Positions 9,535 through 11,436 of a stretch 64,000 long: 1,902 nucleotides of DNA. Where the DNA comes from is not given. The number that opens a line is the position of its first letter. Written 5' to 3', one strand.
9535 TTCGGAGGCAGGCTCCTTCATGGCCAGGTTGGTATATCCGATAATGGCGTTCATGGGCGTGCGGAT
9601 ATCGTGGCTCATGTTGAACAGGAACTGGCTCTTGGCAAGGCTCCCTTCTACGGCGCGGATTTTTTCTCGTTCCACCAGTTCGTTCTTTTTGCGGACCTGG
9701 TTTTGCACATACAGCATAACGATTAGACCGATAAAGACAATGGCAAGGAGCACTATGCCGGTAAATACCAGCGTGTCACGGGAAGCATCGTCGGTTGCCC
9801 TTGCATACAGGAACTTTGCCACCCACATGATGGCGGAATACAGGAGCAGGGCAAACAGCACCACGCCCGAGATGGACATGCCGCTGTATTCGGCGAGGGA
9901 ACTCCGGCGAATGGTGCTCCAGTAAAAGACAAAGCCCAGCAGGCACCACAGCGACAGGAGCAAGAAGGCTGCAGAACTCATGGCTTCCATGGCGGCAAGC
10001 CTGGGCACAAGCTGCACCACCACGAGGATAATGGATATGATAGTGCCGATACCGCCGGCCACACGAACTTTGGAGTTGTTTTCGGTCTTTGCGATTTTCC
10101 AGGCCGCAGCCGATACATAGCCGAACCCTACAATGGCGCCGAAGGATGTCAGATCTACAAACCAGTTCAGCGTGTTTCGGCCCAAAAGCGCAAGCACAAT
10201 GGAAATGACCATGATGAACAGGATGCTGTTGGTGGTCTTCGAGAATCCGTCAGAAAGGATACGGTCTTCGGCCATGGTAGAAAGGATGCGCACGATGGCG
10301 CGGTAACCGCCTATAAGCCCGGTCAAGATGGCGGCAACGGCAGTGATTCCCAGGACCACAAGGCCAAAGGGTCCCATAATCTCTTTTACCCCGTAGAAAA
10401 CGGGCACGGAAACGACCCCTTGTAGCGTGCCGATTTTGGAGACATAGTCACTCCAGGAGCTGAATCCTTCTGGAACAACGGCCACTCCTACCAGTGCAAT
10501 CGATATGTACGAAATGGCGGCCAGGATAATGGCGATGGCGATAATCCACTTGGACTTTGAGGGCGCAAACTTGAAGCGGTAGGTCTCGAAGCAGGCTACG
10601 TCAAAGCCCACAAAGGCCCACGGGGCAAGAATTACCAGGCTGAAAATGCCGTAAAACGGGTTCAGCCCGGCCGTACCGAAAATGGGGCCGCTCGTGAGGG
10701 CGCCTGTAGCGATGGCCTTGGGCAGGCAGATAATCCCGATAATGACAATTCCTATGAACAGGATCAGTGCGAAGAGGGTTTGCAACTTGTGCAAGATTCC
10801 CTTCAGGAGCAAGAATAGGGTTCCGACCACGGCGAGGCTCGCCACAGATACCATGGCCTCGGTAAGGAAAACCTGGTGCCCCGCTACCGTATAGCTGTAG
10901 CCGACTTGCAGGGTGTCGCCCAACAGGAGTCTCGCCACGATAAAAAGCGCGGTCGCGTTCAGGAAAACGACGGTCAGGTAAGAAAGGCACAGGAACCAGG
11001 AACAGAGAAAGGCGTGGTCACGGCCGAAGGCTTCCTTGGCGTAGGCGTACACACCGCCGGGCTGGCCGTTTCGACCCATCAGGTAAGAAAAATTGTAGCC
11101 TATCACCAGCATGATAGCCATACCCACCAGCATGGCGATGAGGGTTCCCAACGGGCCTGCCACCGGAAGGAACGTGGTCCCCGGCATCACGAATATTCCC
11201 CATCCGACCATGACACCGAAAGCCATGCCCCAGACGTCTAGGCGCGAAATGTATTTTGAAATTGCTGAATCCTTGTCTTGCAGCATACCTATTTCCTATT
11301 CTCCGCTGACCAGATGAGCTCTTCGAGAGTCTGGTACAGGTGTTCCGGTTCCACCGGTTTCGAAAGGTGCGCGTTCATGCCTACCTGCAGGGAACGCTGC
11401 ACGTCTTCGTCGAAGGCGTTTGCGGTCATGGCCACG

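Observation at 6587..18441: Six-gene operon: four hybrid kinases with different sensor modules, one Hpt, and one REC-(degenerate GGDEF)-EAL output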

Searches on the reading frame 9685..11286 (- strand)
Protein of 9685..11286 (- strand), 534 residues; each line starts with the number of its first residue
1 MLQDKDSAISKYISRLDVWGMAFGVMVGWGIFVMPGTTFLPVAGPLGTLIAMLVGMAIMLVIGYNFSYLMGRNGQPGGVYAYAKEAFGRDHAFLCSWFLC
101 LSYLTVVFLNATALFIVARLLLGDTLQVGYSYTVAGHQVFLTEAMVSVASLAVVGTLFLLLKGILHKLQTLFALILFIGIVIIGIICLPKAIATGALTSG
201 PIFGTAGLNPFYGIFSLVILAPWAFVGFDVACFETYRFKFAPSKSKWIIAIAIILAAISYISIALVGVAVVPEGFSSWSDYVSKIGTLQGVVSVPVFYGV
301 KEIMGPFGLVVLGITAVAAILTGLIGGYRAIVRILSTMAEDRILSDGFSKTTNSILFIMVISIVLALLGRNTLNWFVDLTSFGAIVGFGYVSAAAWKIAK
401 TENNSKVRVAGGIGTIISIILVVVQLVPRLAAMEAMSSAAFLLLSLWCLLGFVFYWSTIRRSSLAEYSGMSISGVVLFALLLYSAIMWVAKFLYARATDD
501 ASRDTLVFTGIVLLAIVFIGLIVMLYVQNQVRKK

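Call 48: find_homologous_proteins(query=window:9685-11286:-, max_evalue=0.001)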
Query seq(534 aa) (534 aa): 782 proteins with E <= 0.001 among 8000 candidates; the best 120 are listed.
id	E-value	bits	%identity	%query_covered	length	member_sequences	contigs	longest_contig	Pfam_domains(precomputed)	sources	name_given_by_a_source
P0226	6.1e-293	991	94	93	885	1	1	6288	PF02518.32,PF13520.13,PF00512.32,PF00324.28,PF00072.31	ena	-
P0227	1.4e-215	735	64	100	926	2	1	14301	PF02518.32,PF13520.13,PF00512.32,PF00072.31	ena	-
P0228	2.5e-214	731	64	100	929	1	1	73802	PF02518.32,PF13520.13,PF00512.32,PF00324.28,PF00072.31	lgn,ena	-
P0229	2.3e-213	728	63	100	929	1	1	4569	PF02518.32,PF13520.13,PF00512.32,PF00324.28,PF00072.31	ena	-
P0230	9.4e-213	726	63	100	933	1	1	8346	PF02518.32,PF13520.13,PF00512.32,PF00324.28,PF00072.31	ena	-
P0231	4.8e-212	724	62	100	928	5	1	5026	PF02518.32,PF13520.13,PF00512.32,PF00324.28,PF00072.31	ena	-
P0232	4.0e-211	721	62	100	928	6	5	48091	PF02518.32,PF13520.13,PF00512.32,PF00324.28,PF00072.31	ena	-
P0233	4.1e-211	721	62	100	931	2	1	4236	PF02518.32,PF13520.13,PF00512.32,PF00324.28,PF00072.31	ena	-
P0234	1.2e-210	719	62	100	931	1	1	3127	PF02518.32,PF13520.13,PF00512.32,PF00324.28,PF00072.31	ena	-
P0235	2.5e-210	718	63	99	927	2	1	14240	PF02518.32,PF13520.13,PF00512.32,PF00324.28,PF00072.31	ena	-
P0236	2.5e-210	718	63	100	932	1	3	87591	PF02518.32,PF13520.13,PF00512.32,PF00072.31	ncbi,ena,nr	ncbi:MAG: amino acid permease [Clostridia bacterium]|nr:amino acid permease [Clostridia bacterium]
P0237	4.2e-210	717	62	100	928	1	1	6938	PF02518.32,PF13520.13,PF00512.32,PF00324.28,PF00072.31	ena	-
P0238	6.3e-210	717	64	100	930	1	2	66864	PF02518.32,PF13520.13,PF00512.32,PF00324.28,PF00072.31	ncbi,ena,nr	ncbi:MAG: amino acid permease [Eubacterium sp.]|nr:amino acid permease [Eubacterium sp.]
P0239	1.6e-209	715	64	100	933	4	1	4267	PF02518.32,PF13520.13,PF00512.32,PF00324.28,PF00072.31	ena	-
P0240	1.4e-208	712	63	100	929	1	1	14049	PF02518.32,PF13520.13,PF00512.32,PF00072.31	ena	-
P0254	8.2e-206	703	63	100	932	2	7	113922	PF02518.32,PF13520.13,PF00512.32,PF00072.31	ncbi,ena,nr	ncbi:MAG: amino acid permease [Oscillospiraceae bacterium]|nr:amino acid permease [Oscillospiraceae 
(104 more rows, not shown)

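Call 49: find_encoding_contigs(protein=P0236, flank=10000, max_places=2)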
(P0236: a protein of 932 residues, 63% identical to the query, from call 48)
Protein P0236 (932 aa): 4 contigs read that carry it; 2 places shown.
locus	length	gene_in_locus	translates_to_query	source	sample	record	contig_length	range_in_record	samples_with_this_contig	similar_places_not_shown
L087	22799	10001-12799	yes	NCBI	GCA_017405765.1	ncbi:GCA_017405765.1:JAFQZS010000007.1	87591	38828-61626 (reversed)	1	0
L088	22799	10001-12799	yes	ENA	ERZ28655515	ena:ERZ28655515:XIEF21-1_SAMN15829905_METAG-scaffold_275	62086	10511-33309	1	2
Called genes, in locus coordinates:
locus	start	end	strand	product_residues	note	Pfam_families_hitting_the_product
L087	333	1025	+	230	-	PF01569:PAP2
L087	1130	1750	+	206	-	PF00117:GATase, PF07685:GATase_3 (weak)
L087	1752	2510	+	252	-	PF00977:His_biosynth, PF01207:Dus (faint), PF02581:TMP-TENI (faint), PF03060:NMO (faint)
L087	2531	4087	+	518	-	PF00117:GATase, PF07722:Peptidase_C26, PF02540:NAD_synthase (weak), PF03054:tRNA_Me_trans (faint), PF00958:GMP_synt_C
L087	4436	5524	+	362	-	PF00710:Asparaginase, PF17763:Asparaginase_C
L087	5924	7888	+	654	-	-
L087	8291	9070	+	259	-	PF03591:AzlC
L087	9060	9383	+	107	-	PF05437:AzlD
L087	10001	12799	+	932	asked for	PF13520:AA_permease_2, PF00512:HisKA, PF02518:HATPase_c, PF00072:Response_reg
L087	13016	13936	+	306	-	-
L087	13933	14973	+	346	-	PF00990:GGDEF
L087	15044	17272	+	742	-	PF00072:Response_reg, PF00990:GGDEF, PF00563:EAL, PF00990:GGDEF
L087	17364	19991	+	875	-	PF02743:dCache_1, PF00512:HisKA, PF02518:HATPase_c, PF00072:Response_reg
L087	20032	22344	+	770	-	PF00512:HisKA, PF02518:HATPase_c, PF00072:Response_reg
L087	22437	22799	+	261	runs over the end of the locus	PF02567:PhzC-PhzF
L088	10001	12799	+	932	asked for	PF13520:AA_permease_2, PF00512:HisKA, PF02518:HATPase_c, PF00072:Response_reg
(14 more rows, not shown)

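Call 50: find_encoding_contigs(protein=P0254, flank=10000, max_places=2)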
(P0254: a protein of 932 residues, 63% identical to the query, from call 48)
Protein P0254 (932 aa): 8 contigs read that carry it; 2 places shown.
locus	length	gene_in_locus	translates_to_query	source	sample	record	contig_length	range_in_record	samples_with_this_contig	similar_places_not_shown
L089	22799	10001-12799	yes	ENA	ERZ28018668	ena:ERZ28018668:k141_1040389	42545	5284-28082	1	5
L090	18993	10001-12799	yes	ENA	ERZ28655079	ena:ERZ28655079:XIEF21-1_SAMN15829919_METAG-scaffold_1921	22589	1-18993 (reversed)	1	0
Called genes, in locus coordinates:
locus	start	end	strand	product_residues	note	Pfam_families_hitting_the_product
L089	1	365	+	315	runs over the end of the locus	PF01841:Transglut_core, PF04473:DUF553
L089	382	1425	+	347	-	PF00482:T2SSF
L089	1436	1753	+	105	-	-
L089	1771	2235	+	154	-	PF16152:DUF4860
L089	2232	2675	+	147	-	-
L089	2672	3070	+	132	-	-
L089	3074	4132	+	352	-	PF00437:T2SSE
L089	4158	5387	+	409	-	PF03704:BTAD (weak)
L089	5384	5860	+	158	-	-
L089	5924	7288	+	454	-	PF00990:GGDEF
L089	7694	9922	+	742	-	PF00072:Response_reg, PF00990:GGDEF, PF00563:EAL, PF00990:GGDEF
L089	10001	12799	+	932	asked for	PF13520:AA_permease_2, PF00512:HisKA, PF02518:HATPase_c, PF00072:Response_reg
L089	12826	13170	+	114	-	PF01627:Hpt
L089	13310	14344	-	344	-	PF00730:HhH-GPD, PF00633:HHH, PF14815:NUDIX_4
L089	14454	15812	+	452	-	PF00135:COesterase, PF20434:BD-FAE (weak), PF07859:Abhydrolase_3 (faint), PF00135:COesterase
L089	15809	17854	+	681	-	PF13802:Gal_mutarotas_2, PF01055:Glyco_hydro_31_2nd, PF21365:Glyco_hydro_31_3rd (weak)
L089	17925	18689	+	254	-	PF01381:HTH_3, PF13560:HTH_31 (weak), PF12674:Zn_ribbon_2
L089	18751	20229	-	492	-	PF07690:MFS_1, PF13347:MFS_2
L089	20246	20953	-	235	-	PF01661:Macro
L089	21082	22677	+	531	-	PF01564:Spermine_synth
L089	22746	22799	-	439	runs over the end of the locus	-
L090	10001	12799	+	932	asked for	PF13520:AA_permease_2, PF00512:HisKA, PF02518:HATPase_c, PF00072:Response_reg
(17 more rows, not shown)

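Call 51: find_encoding_contigs(protein=P0238, flank=10000, max_places=2)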
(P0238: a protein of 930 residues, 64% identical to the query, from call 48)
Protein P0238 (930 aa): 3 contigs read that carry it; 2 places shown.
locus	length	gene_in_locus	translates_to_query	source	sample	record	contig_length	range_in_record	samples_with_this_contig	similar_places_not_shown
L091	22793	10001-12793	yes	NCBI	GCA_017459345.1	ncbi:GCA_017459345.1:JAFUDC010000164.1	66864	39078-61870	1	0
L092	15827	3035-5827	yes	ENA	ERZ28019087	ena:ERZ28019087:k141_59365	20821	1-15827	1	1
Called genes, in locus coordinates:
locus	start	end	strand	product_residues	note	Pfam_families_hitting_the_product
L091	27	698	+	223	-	PF01025:GrpE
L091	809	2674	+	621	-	PF00012:HSP70, PF06723:MreB_Mbl, PF00012:HSP70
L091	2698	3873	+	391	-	PF00226:DnaJ, PF01556:DnaJ_C, PF00684:DnaJ_CXXCXGXG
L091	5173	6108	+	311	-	PF06961:DUF1294, PF12146:Hydrolase_4 (faint), PF12695:Abhydrolase_5, PF00561:Abhydrolase_1 (faint)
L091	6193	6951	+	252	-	PF00561:Abhydrolase_1, PF12146:Hydrolase_4, PF20408:Abhydrolase_11 (faint), PF12697:Abhydrolase_6, PF00326:Peptidase_S9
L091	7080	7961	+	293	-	PF07934:OGG_N, PF00730:HhH-GPD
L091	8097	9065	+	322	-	PF06325:PrmA, PF05175:MTS (weak), PF13847:Methyltransf_31 (weak)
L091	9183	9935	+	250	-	PF20260:PUA_4 (weak), PF04452:Methyltrans_RNA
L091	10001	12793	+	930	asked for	PF00324:AA_permease (weak), PF13520:AA_permease_2, PF00512:HisKA, PF02518:HATPase_c, PF00072:Response_reg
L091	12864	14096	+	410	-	PF01594:AI-2E_transport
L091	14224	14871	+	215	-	PF02254:TrkA_N, PF02080:TrkA_C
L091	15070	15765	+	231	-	PF00072:Response_reg, PF00486:Trans_reg_C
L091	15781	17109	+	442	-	PF02386:TrkH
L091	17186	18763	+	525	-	PF13493:DUF4118, PF00512:HisKA, PF02518:HATPase_c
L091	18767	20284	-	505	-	PF00370:FGGY_N, PF02782:FGGY_C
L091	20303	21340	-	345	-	PF01210:NAD_Gly3P_dh_N, PF01488:Shikimate_DH (faint), PF03807:F420_oxidored (faint), PF07479:NAD_Gly3P_dh_C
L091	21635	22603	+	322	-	PF13412:HTH_24 (faint), PF04198:Sugar-bind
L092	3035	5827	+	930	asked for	PF00324:AA_permease (weak), PF13520:AA_permease_2, PF00512:HisKA, PF02518:HATPase_c, PF00072:Response_reg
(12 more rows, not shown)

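Call 58: search_protein_families(library=pfam, proteins=[L087:15044-17272:+, L087:13016-13936:+, L089:12826-13170:+], max_evalue=0.0001)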
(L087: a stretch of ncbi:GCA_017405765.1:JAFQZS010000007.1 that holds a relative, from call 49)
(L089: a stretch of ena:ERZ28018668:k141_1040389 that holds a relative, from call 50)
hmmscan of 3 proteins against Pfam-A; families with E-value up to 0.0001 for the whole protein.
L087:15044-17272:+ (742 aa): 3 families
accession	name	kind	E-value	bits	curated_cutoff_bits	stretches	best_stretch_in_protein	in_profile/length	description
PF00563.25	EAL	-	3.8e-66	223.3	31.3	1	316-553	2-236/236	EAL domain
PF00990.26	GGDEF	-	5.1e-42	143.8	23.8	2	589-736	1-159/161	Diguanylate cyclase, GGDEF domain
PF00072.30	Response_reg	-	2.1e-20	73.4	30.2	1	17-124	1-107/111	Response regulator receiver domain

L087:13016-13936:+ (306 aa): 0 families

L089:12826-13170:+ (114 aa): 1 family
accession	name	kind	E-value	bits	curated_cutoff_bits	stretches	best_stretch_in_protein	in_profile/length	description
PF01627.28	Hpt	-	5.3e-09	36.6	24.6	1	42-113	15-83/84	Hpt domain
